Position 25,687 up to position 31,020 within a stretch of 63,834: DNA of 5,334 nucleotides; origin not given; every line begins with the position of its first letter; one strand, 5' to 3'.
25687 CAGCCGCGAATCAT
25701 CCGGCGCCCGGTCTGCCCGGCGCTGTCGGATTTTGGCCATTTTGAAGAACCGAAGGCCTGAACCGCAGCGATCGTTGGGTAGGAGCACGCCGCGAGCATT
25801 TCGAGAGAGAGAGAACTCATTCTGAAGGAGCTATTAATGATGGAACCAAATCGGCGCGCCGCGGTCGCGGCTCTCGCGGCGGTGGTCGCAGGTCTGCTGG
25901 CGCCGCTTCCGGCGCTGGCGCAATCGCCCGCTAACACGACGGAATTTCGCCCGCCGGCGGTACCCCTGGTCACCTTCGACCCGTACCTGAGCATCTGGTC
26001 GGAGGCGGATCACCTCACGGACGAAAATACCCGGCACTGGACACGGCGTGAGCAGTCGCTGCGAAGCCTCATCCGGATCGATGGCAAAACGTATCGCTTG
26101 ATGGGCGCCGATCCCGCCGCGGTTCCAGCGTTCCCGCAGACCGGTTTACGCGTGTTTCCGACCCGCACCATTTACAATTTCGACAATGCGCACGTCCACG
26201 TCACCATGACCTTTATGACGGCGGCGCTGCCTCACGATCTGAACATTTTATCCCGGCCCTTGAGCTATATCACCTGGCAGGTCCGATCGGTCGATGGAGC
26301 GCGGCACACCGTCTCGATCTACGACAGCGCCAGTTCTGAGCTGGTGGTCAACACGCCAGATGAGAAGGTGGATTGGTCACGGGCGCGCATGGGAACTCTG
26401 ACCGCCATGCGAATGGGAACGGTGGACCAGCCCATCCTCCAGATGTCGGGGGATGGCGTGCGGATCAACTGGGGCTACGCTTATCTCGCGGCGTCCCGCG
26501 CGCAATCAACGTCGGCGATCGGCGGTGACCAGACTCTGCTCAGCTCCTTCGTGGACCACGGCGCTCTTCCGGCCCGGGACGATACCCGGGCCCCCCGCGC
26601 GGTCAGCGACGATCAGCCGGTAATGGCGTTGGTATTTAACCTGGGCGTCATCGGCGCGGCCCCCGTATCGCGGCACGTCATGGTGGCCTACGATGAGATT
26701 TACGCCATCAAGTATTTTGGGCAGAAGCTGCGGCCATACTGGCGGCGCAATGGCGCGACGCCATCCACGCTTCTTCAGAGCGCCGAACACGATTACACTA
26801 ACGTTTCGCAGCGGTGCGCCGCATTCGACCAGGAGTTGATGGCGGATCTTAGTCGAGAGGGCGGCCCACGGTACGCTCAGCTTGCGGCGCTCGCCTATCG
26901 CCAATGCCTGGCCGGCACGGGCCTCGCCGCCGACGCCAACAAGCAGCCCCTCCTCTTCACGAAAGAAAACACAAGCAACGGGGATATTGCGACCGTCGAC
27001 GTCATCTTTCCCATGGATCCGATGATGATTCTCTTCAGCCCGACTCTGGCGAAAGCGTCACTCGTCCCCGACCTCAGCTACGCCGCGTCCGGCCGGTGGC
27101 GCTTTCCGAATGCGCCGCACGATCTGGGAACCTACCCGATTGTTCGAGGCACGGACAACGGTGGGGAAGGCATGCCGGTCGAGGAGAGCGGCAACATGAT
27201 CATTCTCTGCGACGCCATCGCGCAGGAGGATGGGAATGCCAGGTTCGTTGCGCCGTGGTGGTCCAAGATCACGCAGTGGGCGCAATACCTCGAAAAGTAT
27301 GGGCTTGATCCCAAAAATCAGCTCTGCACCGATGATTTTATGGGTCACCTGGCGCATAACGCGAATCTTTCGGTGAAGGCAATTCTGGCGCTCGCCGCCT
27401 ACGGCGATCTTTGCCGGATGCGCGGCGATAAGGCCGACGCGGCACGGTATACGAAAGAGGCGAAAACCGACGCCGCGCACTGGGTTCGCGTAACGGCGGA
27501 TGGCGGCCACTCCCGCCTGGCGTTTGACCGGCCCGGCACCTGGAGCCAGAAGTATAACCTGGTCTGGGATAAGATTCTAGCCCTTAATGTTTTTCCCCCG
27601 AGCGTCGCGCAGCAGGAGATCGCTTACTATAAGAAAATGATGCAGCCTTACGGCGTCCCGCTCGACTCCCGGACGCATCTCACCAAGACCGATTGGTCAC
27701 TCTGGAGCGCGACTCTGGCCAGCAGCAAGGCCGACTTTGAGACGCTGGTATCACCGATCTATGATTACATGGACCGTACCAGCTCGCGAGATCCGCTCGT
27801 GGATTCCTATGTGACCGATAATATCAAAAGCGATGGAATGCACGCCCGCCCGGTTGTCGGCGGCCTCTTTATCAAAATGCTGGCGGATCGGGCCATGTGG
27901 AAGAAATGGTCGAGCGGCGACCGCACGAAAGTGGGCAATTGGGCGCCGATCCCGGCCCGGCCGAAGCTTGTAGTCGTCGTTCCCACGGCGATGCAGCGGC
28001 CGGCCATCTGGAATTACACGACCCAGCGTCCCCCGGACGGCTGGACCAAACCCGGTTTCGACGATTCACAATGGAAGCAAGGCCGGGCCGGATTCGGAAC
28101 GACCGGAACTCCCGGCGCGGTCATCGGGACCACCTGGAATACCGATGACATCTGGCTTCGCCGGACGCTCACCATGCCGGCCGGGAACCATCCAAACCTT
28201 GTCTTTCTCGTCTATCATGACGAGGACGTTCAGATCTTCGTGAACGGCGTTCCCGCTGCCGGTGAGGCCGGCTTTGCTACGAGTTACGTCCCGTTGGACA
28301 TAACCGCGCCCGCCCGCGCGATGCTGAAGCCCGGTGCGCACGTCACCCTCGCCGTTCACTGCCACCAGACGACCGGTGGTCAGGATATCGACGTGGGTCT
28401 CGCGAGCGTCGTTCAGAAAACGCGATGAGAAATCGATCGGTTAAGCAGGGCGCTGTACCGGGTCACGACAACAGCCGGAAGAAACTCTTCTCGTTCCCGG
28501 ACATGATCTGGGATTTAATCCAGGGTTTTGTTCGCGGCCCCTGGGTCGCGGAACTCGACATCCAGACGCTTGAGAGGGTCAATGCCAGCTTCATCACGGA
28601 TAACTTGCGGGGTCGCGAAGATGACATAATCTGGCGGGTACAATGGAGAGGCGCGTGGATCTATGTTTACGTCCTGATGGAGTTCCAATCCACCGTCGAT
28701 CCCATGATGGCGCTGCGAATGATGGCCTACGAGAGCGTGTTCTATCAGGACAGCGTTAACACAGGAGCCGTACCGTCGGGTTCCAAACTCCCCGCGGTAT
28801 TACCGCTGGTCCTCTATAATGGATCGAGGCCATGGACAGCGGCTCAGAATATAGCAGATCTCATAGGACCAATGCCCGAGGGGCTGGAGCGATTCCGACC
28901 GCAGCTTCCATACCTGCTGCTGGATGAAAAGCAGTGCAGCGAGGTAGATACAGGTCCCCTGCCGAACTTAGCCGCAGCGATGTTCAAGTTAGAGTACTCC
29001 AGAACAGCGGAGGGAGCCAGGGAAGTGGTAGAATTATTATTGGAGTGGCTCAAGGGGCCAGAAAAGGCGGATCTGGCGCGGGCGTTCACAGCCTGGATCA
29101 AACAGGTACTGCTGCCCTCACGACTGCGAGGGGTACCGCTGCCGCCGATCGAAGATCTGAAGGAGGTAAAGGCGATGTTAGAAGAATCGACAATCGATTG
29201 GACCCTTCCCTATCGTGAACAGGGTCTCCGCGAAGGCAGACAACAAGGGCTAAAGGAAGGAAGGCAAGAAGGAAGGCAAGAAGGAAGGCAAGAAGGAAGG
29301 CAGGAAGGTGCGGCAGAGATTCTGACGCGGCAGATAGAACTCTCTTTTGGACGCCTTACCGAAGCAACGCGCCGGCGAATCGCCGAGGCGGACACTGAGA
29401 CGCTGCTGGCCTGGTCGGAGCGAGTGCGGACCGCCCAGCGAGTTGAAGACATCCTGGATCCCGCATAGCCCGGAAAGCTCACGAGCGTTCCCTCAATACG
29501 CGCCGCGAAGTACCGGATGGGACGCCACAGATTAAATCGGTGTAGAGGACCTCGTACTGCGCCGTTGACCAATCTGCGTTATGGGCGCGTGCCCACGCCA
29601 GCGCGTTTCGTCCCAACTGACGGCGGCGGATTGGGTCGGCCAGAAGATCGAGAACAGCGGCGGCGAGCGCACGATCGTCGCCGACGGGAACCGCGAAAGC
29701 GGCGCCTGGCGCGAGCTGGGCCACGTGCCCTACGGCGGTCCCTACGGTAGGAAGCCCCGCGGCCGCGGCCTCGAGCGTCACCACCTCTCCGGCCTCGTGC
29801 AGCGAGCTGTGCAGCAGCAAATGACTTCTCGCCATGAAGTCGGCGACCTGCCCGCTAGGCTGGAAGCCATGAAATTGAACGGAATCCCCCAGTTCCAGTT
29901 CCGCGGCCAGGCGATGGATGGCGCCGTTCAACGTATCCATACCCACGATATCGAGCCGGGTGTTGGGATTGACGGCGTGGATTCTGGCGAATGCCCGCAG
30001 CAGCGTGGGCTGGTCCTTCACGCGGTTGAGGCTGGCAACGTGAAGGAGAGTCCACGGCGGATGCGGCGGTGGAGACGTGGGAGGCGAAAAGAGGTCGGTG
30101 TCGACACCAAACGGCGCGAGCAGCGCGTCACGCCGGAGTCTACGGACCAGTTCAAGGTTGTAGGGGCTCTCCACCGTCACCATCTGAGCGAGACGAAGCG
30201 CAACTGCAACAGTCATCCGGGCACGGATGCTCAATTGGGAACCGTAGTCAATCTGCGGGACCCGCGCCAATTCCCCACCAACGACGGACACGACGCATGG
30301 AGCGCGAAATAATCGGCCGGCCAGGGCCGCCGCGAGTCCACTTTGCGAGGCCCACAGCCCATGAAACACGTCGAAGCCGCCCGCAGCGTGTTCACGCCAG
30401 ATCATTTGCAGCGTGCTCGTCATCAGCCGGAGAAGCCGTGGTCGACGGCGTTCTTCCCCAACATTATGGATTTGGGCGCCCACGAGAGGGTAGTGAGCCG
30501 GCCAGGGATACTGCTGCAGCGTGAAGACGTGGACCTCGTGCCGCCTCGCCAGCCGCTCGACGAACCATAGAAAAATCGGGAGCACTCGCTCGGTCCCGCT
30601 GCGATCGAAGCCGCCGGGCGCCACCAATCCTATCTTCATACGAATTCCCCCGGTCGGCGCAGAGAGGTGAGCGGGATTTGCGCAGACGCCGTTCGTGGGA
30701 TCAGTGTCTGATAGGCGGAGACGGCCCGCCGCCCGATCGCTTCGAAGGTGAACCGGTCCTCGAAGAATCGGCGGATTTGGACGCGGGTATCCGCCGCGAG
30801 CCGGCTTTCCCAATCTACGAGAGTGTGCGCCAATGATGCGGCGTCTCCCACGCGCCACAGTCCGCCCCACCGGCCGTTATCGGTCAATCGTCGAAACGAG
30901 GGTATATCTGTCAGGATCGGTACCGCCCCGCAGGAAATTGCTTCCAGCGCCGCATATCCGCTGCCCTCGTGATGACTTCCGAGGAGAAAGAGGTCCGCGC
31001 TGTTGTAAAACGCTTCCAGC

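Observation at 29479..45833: Thirteen-gene translationally coupled operon built around four cobalamin-type radical SAM enzymes, with no pathway I can name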

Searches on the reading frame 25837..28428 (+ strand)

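Call 9: search_protein_families(library=pfam, proteins=[window:25837-28428:+], max_evalue=0.001)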
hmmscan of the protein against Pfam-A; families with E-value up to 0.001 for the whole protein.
window:25837-28428:+ (863 aa): 3 families
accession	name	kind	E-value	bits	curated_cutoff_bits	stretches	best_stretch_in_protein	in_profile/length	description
PF16335.10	GtaA_6_Hairpin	-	8.2e-127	423.6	24.9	1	343-680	1-342/343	Glutaminase A six helical-hairpin domain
PF17168.10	DUF5127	-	9.2e-62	209.3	28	1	109-337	1-229/229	Domain of unknown function (DUF5127)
PF16334.10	DUF4964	-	6.5e-23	80.8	30.7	1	30-94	17-81/88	Domain of unknown function (DUF4964)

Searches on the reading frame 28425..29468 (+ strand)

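Call 9: search_protein_families(library=pfam, proteins=[window:28425-29468:+], max_evalue=0.001)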
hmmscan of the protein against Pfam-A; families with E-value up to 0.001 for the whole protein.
window:28425-29468:+ (347 aa): 2 families
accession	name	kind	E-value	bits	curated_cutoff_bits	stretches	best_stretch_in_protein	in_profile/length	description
PF04754.18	Transposase_31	-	6.7e-26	91.6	21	1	14-186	3-170/203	Putative transposase, YhgA-like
PF09811.14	Yae1_N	-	0.00044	20.3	27.5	0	267-295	5-33/39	Essential protein Yae1, N terminal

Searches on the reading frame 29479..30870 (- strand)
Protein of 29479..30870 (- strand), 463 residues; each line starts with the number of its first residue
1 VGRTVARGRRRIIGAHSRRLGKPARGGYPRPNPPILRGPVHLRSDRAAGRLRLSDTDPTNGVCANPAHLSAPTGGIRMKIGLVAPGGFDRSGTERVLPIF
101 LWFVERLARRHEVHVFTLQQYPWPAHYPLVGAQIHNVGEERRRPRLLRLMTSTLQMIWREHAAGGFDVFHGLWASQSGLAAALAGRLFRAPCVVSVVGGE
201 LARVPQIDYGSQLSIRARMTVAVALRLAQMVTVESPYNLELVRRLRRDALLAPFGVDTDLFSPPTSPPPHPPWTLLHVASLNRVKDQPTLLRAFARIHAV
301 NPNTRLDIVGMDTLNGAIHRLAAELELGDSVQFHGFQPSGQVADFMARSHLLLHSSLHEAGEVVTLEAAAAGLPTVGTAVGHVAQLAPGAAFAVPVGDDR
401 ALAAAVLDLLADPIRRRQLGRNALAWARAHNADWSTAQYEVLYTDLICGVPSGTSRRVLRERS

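Call 4: search_protein_families(library=pfam, proteins=[window:29479-30870:-], max_evalue=0.01)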
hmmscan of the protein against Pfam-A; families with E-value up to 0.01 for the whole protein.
window:29479-30870:- (463 aa): 7 families
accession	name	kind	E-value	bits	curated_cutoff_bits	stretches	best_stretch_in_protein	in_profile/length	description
PF00534.26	Glycos_transf_1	-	1e-26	93.9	26.4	1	268-423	11-169/172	Glycosyl transferases group 1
PF13692.12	Glyco_trans_1_4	-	1.4e-22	80.9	27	1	274-412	3-142/142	Glycosyl transferases group 1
PF13579.12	Glyco_trans_4_4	-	4.1e-11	43.9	29.7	1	101-248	8-148/158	Glycosyl transferase 4-like domain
PF13439.12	Glyco_transf_4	-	2.6e-07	31.3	28.5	1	104-259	12-169/170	Glycosyltransferase Family 4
PF13524.12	Glyco_trans_1_2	-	8.3e-07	29.5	25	1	303-431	14-134/144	Glycosyl transferase-like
PF20706.3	GT4-conflict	-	1.9e-06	27.6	26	1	213-376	143-309/385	Family 4 Glycosyltransferase in conflict systems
PF13477.12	Glyco_trans_4_2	-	7.4e-05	23.4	23.4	1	104-209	17-119/139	Glycosyl transferase 4-like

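Call 6: search_protein_families(library=ncbifam, proteins=[window:29479-30870:-], max_evalue=0.001)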
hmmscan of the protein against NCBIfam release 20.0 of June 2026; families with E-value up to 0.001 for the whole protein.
window:29479-30870:- (463 aa): 20 families
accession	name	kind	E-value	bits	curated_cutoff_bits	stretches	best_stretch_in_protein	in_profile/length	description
NF041876.1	EPS_EpsE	equivalog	1.6e-26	93.5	400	1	162-425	110-374/389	exopolysaccharide biosynthesis GT4 family glycosyltransferase EpsE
TIGR03088.1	stp2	hypoth_equivalog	1.2e-19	70.7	409.05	1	272-446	194-373/374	TIGR03088 family PEP-CTERM/XrtA system glycosyltransferase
TIGR03999.1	thiol_BshA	equivalog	8.5e-18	64.4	273.7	1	275-447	202-374/375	N-acetyl-alpha-D-glucosaminyl L-malate synthase BshA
NF038011.1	PelF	equivalog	5e-14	52.2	100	1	270-428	304-473/489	GT4 family glycosyltransferase PelF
TIGR03449.1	mycothiol_MshA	equivalog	8.8e-13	47.9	462.5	1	276-445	224-402/406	D-inositol-3-phosphate glycosyltransferase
NF038229.1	Glyco4_Geo_Pelo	equivalog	9.4e-13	47.9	400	1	161-446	51-336/338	GPMC system family 4 glycosyltransferase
TIGR04348.1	TIGR04348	equivalog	5.3e-11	42.1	300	1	276-421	141-286/310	selenoneine biosynthesis selenosugar synthase SenB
TIGR04063.1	stp3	hypoth_equivalog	7e-09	35.1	442.05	1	288-447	229-396/397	TIGR04063 family PEP-CTERM/XrtA system glycosyltransferase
NF053787.1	GlcN_PG_synth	equivalog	9.4e-09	34.6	480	1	333-436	246-347/361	N-acetylglucosaminyl phosphatidylglycerol synthase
TIGR04047.1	MSMEG_0565_glyc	hypoth_equivalog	1.8e-07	30.6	259.85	1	202-435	115-363/373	MSMEG_0565 family glycosyltransferase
NF047880.1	glyco_SdgA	exception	1.9e-07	30.1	800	1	278-436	321-480/488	serine-aspartate repeat adhesin O-glycosyltransferase SdgA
TIGR04005.1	wcaL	equivalog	5.2e-07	28.9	537.6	1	253-405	203-363/406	colanic acid biosynthesis glycosyltransferase WcaL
NF050063.1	ProtGlycPglJ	equivalog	4.3e-06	26.2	500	1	275-424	197-344/363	N-acetylgalactosamine-N,N'-diacetylbacillosaminyl-diphospho-undecaprenol 4-alpha-N-acetylgalactosaminyltransferase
NF047684.1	TeichurnBiosyTuaC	equivalog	6.5e-06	25.3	550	1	165-387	108-328/391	teichuronic acid biosynthesis protein TuaC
NF041010.1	glycosy_Agl16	equivalog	2.3e-05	23.4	575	1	253-437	162-340/352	glycosylation protein Agl16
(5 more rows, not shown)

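Call 96: search_protein_families(library=padloc, proteins=[window:29479-30639:-], max_evalue=0.001)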
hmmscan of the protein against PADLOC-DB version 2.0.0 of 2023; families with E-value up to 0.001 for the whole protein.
window:29479-30639:- (386 aa): 0 families
